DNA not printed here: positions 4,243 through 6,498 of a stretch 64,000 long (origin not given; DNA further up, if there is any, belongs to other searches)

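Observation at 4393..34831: DUF305 + secreted LVIVD-like beta-propeller two-gene cassette present three times as diverged paralogs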

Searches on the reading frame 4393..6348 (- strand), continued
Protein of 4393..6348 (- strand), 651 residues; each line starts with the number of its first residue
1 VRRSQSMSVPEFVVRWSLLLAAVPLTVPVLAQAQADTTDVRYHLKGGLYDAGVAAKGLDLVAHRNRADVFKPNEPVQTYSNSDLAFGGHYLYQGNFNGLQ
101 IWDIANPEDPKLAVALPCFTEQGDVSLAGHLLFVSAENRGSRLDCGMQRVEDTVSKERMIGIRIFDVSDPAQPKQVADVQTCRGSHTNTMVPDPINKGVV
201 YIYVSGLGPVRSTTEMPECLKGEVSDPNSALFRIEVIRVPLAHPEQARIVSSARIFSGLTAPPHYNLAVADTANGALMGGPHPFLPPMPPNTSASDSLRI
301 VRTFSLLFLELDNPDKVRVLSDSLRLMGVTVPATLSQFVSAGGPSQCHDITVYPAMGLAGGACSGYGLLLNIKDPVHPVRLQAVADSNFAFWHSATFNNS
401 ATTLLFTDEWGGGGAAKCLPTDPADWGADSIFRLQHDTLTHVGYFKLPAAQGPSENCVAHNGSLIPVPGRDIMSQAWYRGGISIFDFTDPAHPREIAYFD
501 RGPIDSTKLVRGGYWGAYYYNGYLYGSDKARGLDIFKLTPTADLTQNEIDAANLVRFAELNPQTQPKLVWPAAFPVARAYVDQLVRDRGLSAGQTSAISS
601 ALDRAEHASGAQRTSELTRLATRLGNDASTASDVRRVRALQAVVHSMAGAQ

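Call 62: find_encoding_contigs(protein=P0128, flank=4000, max_places=2)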
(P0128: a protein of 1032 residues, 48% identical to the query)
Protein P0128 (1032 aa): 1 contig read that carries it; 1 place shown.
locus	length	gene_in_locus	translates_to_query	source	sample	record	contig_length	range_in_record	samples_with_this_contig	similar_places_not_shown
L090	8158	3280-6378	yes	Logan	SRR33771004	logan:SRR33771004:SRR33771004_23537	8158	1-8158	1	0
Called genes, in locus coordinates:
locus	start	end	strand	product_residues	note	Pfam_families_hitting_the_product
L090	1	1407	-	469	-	?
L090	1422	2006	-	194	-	PF03193:RsgA_GTPase (weak), PF02421:FeoB_N, PF00350:Dynamin_N (faint), PF01926:MMR_HSR1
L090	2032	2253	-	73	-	-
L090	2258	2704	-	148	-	PF13622:4HBT_3, PF03061:4HBT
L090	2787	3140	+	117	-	-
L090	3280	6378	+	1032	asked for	PF08309:LVIVD (faint), PF00041:fn3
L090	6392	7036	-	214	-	PF13628:DUF4142, PF03713:DUF305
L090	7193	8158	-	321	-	?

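Call 83: search_dna_similar(query=window:4393-6330:-, collection=plasmids, mode=protein, max_evalue=1e-10, max_rows=30)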
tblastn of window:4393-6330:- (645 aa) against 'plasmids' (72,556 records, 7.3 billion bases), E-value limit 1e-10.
Records with a match: 2; places in all: 4; records where one place covers at least 80% of the query: 0.
Best place of each record, by identity: <60% 2.
By first word of the organism name: Nonomuraea 1; Streptomyces 1.
By predicted mobility (MOB-suite, as given by PLSDB): non-mobilizable 2.
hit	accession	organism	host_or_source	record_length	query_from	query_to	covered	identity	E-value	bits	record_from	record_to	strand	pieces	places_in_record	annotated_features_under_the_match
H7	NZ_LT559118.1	Nonomuraea gerenzanensis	-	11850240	75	559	62%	47.7%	4e-52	315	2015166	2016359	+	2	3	none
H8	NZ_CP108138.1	Streptomyces sp. NBC_00184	-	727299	51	560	79%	36.6%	7e-54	325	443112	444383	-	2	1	hypothetical protein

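Call 84: get_annotated_region(hit=H8, flank=5000)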
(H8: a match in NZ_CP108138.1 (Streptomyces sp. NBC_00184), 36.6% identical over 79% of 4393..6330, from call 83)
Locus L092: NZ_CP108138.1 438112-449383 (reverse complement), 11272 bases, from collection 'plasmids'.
description: Streptomyces sp. NBC_00184 plasmid unnamed1, complete sequence
organism: Streptomyces sp. NBC_00184 (NCBI taxid 2975673)
taxonomy: Bacteria; Actinomycetota; Actinomycetes; Kitasatosporales; Streptomycetaceae; Streptomyces; Streptomyces sp. NBC 00184
host: -; source: -; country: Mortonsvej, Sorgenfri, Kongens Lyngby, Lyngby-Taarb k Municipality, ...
typing (MOB-suite, as given by PLSDB): non-mobilizable
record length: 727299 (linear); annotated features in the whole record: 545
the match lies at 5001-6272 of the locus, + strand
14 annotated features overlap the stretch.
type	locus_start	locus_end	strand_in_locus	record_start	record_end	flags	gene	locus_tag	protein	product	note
CDS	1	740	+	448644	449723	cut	-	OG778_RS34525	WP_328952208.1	aldose epimerase family protein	GO:0005975 - carbohydrate metabolic process [Evidence IEA]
CDS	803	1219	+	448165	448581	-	-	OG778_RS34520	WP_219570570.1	thioesterase family protein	-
CDS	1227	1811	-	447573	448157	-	-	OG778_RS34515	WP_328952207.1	YdeI/OmpD-associated family protein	-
CDS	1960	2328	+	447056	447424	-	-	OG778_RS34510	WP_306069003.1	helix-turn-helix transcriptional regulator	-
CDS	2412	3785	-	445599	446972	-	-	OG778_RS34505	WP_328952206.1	FAD-dependent oxidoreductase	-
CDS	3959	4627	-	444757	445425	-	-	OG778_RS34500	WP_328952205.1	DUF305 domain-containing protein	-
CDS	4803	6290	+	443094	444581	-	-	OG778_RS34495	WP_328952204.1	hypothetical protein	-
CDS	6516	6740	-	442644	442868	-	-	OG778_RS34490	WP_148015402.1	hypothetical protein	-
CDS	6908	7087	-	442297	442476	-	-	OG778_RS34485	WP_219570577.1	hypothetical protein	-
CDS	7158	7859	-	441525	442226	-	-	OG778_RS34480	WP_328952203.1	HAD-IA family hydrolase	GO:0008152 - metabolic process [Evidence IEA]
CDS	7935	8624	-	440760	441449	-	-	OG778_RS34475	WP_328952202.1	phosphatase PAP2 family protein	-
CDS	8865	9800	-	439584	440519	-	-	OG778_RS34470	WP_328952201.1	M56 family metallopeptidase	-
CDS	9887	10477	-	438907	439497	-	-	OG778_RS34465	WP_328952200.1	DUF5134 domain-containing protein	-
CDS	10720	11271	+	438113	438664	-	-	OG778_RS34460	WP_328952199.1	GNAT family N-acetyltransferase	-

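Call 85: get_annotated_region(hit=H7, flank=5000)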
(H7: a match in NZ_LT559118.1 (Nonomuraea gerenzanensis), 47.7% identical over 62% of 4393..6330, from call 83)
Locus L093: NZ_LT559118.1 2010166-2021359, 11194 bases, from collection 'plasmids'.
description: Nonomuraea gerenzanensis isolate nono1 plasmid I, complete sequence
organism: Nonomuraea gerenzanensis (NCBI taxid 93944)
taxonomy: Bacteria; Actinomycetota; Actinomycetes; Streptosporangiales; Streptosporangiaceae; Nonomuraea; Nonomuraea gerenzanensis
host: -; source: -; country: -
typing (MOB-suite, as given by PLSDB): non-mobilizable
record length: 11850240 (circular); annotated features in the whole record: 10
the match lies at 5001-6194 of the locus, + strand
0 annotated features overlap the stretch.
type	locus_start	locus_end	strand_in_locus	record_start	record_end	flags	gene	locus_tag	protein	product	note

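Call 106: search_dna_similar(query=window:4393-6330:-, collection=plasmids, mode=protein, max_evalue=0.01, max_rows=40)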
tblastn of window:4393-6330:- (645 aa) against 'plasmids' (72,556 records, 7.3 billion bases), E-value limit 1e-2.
Records with a match: 3; places in all: 5; records where one place covers at least 80% of the query: 0.
Best place of each record, by identity: <60% 3.
By first word of the organism name: Nonomuraea 1; Streptomyces 1; Cupriavidus 1.
By predicted mobility (MOB-suite, as given by PLSDB): non-mobilizable 2; conjugative 1.
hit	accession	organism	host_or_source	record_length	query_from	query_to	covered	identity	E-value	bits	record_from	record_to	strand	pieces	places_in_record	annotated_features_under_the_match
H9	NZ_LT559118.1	Nonomuraea gerenzanensis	-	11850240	75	559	62%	47.7%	4e-52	315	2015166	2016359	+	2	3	none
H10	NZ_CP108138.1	Streptomyces sp. NBC_00184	-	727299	51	560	79%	36.6%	7e-54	325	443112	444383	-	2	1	hypothetical protein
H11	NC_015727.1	Cupriavidus necator N-1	soil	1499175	84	182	15%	30.0%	6e-3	48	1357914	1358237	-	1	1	record has no annotation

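Call 111: list_cluster_members(proteins=[P0123, P0128, P0136, P0161, P0165, P0175, P0194, P0229, P0239, P0151])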
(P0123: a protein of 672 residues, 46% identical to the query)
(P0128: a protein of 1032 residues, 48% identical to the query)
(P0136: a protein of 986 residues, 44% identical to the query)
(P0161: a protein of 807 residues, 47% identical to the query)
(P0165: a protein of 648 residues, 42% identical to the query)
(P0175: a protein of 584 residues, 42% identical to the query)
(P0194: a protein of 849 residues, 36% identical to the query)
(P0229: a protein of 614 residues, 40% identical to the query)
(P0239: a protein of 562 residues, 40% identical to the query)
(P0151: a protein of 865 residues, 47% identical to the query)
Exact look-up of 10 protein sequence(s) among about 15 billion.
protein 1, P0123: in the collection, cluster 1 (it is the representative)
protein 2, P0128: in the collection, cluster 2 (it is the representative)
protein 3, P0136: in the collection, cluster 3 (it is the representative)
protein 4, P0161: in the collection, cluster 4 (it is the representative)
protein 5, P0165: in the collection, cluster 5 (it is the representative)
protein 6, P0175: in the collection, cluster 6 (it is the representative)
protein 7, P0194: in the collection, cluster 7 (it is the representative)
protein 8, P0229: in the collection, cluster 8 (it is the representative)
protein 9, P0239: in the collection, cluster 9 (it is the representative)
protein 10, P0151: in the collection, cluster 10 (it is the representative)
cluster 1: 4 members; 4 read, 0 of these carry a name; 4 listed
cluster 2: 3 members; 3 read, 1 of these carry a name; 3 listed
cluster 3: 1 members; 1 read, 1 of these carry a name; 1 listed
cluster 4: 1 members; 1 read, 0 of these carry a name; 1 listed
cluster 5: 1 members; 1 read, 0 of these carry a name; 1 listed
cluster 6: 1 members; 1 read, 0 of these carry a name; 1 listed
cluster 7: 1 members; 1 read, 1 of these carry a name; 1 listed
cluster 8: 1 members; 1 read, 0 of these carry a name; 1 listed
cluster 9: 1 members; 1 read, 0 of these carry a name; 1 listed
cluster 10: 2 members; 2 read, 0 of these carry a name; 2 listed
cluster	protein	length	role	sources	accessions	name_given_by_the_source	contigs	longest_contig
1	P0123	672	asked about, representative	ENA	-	-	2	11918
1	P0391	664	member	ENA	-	-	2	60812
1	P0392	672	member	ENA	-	-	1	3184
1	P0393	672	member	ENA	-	-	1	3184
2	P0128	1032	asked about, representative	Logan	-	-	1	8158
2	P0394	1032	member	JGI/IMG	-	hypothetical protein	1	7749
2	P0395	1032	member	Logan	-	-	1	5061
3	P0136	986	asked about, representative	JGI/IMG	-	hypothetical protein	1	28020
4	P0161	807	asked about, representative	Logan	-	-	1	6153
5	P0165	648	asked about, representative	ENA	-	-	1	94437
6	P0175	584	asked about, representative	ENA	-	-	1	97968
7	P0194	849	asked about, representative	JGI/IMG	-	hypothetical protein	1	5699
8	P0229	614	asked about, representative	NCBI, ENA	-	-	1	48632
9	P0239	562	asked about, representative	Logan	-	-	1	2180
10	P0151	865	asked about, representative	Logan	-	-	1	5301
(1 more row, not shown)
